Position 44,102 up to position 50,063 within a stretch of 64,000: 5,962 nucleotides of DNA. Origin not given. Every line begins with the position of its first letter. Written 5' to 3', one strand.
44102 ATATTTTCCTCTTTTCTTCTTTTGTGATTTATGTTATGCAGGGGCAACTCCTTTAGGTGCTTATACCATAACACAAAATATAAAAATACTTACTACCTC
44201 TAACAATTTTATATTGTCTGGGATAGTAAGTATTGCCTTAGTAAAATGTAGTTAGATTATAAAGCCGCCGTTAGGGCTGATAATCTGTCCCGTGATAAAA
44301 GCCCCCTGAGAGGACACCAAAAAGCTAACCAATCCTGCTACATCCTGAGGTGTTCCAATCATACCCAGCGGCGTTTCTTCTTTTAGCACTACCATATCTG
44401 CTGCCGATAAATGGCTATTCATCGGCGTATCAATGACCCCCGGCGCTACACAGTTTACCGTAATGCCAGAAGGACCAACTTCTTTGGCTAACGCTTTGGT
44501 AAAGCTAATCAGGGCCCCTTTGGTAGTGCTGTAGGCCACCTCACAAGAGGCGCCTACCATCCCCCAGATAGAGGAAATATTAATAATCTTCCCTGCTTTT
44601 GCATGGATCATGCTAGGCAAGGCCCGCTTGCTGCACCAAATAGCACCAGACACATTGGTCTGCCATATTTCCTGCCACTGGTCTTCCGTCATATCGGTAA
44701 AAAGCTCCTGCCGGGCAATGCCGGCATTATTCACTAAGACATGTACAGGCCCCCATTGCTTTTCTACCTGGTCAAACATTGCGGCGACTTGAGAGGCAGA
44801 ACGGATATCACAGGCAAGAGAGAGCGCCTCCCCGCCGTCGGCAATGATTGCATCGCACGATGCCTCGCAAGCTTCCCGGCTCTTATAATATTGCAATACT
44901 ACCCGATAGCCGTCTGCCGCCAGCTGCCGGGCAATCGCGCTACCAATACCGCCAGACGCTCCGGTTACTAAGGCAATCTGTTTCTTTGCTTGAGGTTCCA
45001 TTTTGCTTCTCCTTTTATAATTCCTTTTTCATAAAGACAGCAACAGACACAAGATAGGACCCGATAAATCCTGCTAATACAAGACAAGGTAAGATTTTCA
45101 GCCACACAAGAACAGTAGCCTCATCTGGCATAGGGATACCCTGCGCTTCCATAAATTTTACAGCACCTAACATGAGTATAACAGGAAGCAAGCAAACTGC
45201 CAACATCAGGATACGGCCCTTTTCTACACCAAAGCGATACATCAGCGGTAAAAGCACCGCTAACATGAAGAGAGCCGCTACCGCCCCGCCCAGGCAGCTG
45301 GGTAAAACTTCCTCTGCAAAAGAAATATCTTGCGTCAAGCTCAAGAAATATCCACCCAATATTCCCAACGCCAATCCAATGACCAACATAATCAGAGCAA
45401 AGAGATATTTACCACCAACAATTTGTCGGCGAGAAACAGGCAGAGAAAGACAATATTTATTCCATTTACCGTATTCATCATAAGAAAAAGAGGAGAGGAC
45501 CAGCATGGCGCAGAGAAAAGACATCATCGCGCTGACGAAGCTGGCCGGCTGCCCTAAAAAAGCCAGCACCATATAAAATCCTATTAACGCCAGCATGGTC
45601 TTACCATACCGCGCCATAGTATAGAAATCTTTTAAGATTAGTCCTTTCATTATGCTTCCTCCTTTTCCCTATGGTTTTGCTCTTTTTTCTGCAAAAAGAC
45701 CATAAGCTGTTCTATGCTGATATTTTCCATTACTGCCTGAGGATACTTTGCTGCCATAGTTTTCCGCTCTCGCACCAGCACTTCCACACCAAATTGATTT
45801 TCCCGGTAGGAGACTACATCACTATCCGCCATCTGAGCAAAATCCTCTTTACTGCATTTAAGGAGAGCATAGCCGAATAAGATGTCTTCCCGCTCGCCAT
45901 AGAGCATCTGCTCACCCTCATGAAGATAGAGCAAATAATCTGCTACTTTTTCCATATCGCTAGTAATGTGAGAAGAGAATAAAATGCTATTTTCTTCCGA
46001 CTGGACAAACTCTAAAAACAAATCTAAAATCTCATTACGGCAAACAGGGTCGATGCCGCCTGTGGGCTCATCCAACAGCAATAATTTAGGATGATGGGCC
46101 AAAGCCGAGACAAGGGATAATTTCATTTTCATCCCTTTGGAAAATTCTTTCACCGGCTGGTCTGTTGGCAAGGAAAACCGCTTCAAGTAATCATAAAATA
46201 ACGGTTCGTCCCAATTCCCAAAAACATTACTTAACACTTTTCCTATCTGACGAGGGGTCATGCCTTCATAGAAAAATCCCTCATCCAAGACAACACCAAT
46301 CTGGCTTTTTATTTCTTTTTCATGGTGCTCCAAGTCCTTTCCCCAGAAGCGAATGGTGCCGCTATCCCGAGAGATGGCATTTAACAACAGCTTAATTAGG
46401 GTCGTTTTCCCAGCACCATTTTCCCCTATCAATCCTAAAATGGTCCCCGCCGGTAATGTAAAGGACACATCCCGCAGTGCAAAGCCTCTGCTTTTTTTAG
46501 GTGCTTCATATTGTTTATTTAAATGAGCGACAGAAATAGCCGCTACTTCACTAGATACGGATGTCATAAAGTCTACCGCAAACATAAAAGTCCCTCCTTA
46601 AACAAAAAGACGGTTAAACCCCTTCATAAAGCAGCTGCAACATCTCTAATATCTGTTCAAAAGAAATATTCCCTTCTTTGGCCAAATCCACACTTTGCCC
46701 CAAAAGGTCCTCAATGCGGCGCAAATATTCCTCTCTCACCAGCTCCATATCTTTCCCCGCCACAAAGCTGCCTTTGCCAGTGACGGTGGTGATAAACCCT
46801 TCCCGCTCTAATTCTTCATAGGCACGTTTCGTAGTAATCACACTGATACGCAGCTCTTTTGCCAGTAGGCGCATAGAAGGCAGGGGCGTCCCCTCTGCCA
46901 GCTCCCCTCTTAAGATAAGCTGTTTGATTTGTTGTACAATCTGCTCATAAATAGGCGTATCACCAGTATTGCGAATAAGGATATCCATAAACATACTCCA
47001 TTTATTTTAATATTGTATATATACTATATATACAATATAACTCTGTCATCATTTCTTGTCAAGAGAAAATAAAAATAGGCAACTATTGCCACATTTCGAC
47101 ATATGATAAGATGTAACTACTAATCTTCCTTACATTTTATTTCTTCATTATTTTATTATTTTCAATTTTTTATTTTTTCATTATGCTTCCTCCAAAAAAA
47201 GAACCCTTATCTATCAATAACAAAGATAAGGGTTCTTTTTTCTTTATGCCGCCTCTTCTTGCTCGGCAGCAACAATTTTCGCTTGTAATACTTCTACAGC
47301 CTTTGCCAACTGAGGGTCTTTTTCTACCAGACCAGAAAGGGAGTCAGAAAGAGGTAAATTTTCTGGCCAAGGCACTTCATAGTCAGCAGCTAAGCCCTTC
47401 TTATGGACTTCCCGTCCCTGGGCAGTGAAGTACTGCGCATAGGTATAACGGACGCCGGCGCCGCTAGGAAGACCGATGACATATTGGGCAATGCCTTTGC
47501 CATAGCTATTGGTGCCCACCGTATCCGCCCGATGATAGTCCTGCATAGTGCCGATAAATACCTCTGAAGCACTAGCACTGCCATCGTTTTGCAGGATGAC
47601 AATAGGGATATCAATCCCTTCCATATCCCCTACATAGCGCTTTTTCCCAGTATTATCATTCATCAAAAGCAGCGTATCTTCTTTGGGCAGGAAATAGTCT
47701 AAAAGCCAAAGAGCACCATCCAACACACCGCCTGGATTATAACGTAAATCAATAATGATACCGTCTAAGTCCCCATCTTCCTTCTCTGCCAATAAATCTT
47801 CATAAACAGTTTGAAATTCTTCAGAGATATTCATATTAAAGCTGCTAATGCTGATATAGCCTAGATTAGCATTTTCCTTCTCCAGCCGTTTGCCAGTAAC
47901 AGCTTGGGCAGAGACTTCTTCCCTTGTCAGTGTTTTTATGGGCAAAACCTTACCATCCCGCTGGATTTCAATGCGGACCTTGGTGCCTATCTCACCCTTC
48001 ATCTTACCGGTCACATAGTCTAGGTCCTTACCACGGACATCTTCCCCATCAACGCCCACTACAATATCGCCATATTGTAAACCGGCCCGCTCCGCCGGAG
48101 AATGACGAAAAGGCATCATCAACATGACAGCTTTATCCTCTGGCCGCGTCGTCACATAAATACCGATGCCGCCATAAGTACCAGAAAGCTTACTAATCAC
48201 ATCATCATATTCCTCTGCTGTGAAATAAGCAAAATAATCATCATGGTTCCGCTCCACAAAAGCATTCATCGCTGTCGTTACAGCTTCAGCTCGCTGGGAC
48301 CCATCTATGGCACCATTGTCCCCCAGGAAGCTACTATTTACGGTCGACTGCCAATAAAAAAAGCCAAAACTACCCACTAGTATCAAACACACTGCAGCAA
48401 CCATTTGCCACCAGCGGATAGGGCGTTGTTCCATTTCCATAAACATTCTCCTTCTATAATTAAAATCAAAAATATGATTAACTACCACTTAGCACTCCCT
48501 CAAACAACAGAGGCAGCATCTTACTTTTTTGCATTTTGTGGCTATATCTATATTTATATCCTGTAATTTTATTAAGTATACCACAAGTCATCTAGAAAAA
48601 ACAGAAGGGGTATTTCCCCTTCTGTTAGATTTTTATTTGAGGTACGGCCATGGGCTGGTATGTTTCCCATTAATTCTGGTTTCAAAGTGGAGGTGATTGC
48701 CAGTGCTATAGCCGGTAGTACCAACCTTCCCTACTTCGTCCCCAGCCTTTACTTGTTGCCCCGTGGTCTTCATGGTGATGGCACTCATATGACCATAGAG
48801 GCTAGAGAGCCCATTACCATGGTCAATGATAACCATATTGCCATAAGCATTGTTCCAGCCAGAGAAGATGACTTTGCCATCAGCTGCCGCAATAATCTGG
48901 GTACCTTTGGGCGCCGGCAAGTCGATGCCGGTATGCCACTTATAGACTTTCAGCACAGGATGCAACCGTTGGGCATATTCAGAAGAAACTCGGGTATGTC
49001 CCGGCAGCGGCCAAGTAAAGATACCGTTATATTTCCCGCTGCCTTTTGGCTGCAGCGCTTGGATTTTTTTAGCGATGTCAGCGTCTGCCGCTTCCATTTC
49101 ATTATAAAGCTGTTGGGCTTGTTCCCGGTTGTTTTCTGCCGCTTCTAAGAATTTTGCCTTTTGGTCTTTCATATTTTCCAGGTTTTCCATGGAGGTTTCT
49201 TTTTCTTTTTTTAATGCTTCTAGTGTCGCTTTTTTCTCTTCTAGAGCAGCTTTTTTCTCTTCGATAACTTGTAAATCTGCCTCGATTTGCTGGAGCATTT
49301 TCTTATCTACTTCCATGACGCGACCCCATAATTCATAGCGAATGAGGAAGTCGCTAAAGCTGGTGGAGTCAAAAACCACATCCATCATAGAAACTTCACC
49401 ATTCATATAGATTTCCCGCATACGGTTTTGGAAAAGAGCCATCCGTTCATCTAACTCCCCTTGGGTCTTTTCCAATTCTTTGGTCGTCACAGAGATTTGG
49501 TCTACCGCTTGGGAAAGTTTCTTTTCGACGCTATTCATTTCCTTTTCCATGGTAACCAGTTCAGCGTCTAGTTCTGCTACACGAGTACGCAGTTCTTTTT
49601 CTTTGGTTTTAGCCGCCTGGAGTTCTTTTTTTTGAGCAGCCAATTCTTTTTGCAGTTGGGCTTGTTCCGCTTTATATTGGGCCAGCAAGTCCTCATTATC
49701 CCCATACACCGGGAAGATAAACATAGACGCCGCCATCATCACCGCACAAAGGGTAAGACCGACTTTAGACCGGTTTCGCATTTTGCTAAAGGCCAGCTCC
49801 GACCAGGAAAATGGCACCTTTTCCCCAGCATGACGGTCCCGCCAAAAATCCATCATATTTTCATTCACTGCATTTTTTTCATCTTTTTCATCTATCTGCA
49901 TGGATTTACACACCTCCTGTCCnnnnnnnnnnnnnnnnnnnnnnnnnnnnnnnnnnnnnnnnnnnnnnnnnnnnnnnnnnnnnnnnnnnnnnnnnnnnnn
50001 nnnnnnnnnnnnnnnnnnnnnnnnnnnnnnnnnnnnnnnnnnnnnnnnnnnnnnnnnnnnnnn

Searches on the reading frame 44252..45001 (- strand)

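Call 64: search_protein_families(library=pfam, proteins=[window:44252-45001:-], max_evalue=0.000001)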
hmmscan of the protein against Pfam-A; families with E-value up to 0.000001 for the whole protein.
window:44252-45001:- (249 aa): 3 families
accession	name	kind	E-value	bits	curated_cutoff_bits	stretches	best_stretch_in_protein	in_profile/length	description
PF13561.12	adh_short_C2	-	5.3e-64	216.4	27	1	14-247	1-235/236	Enoyl-(Acyl carrier protein) reductase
PF00106.31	adh_short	-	7e-62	208.8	26.6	1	8-199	1-191/195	short chain dehydrogenase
PF08659.16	KR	-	1.7e-20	74.2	22.6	1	11-172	4-164/180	KR domain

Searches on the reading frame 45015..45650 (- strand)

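Call 64: search_protein_families(library=pfam, proteins=[window:45015-45650:-], max_evalue=0.000001)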
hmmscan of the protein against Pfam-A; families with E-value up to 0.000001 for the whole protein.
window:45015-45650:- (211 aa): 1 family
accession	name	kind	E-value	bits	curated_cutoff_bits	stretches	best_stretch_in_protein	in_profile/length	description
PF13346.12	ABC2_membrane_5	-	4e-39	134.7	25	1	3-206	1-204/205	ABC-2 family transporter protein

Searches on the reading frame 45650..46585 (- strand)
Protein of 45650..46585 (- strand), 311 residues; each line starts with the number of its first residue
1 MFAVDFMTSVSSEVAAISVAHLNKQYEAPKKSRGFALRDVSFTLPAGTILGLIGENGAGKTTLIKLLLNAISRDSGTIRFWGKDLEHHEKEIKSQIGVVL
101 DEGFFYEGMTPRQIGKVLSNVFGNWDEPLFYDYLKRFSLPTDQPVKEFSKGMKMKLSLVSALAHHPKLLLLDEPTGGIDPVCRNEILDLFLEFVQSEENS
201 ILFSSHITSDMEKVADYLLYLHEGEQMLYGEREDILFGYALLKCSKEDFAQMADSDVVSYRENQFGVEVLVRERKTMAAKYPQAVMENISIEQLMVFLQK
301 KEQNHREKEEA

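Call 7: search_protein_families(library=pfam, proteins=[window:45650-46585:-])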
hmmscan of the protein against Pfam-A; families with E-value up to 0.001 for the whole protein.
window:45650-46585:- (311 aa): 3 families
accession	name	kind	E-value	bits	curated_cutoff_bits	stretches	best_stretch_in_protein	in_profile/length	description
PF00005.33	ABC_tran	-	1.1e-28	100.9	25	1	37-175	1-136/137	ABC transporter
PF13304.12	AAA_21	-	3.5e-12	47.4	27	2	143-206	233-298/304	AAA domain, putative AbiEii toxin, Type IV TA system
PF13401.12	AAA_22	-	0.00069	20.4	27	0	49-145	7-65/130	AAA domain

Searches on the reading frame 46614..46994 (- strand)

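Call 7: search_protein_families(library=pfam, proteins=[window:46614-46994:-])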
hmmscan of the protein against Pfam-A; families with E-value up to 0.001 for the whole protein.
window:46614-46994:- (126 aa): 3 families
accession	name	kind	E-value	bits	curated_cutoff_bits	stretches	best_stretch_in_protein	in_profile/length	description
PF00392.27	GntR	-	7.9e-16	57.9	27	1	16-78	2-64/64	Bacterial regulatory proteins, gntR family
PF13412.12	HTH_24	-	0.00012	22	21.9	1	40-69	19-48/48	Winged helix-turn-helix DNA-binding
PF13730.12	HTH_36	-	0.00096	19.3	25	0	34-68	21-55/55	Helix-turn-helix domain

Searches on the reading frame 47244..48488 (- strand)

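Call 7: search_protein_families(library=pfam, proteins=[window:47244-48488:-])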
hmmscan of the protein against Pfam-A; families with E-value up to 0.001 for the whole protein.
window:47244-48488:- (414 aa): 4 families
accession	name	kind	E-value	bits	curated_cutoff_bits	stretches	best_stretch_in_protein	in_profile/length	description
PF03572.23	Peptidase_S41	-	8e-40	136.6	24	1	208-372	1-165/165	Peptidase family S41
PF17820.7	PDZ_6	-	1.1e-10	41.5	27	1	129-177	8-54/54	PDZ domain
PF13180.12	PDZ_2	-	1.4e-08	35.3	27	1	112-185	5-77/80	PDZ domain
PF00595.29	PDZ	-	0.00032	21.5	23.2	1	122-175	30-80/81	PDZ domain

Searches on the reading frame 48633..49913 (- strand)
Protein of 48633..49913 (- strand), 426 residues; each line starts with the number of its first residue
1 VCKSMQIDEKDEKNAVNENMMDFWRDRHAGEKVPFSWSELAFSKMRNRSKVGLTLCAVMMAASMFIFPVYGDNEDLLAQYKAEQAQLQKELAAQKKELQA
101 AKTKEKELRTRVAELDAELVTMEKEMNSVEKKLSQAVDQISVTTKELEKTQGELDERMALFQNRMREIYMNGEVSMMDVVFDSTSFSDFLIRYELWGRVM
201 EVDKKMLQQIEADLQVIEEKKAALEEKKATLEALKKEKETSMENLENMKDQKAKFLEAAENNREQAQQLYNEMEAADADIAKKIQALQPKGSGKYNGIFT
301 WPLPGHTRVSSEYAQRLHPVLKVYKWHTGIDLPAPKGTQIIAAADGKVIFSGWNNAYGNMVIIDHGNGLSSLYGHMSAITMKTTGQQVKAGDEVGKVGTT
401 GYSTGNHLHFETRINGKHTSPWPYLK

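Call 7: search_protein_families(library=pfam, proteins=[window:48633-49913:-])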
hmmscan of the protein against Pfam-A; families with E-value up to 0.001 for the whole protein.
window:48633-49913:- (426 aa): 6 families
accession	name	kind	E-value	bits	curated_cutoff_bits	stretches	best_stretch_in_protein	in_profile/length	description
PF01551.29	Peptidase_M23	-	1.2e-35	122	28.7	1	327-421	3-96/96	Peptidase family M23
PF24568.1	CC_PcsB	-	1.4e-15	57.4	27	1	149-220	3-75/75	Peptidoglycan hydrolase PcsB, coiled-coil domain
PF13851.11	GAS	-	2.9e-05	24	32.3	1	73-166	24-116/200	Growth-arrest specific micro-tubule binding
PF00038.26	Filament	-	6.5e-05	23.2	40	1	74-166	188-280/313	Intermediate filament protein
PF08614.16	ATG16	-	9e-05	23.2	33.7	1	81-167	73-159/200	Autophagy protein 16 (ATG16)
PF05859.17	Mis12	-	0.00012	22.3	25.7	1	79-170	108-190/231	Mis12 protein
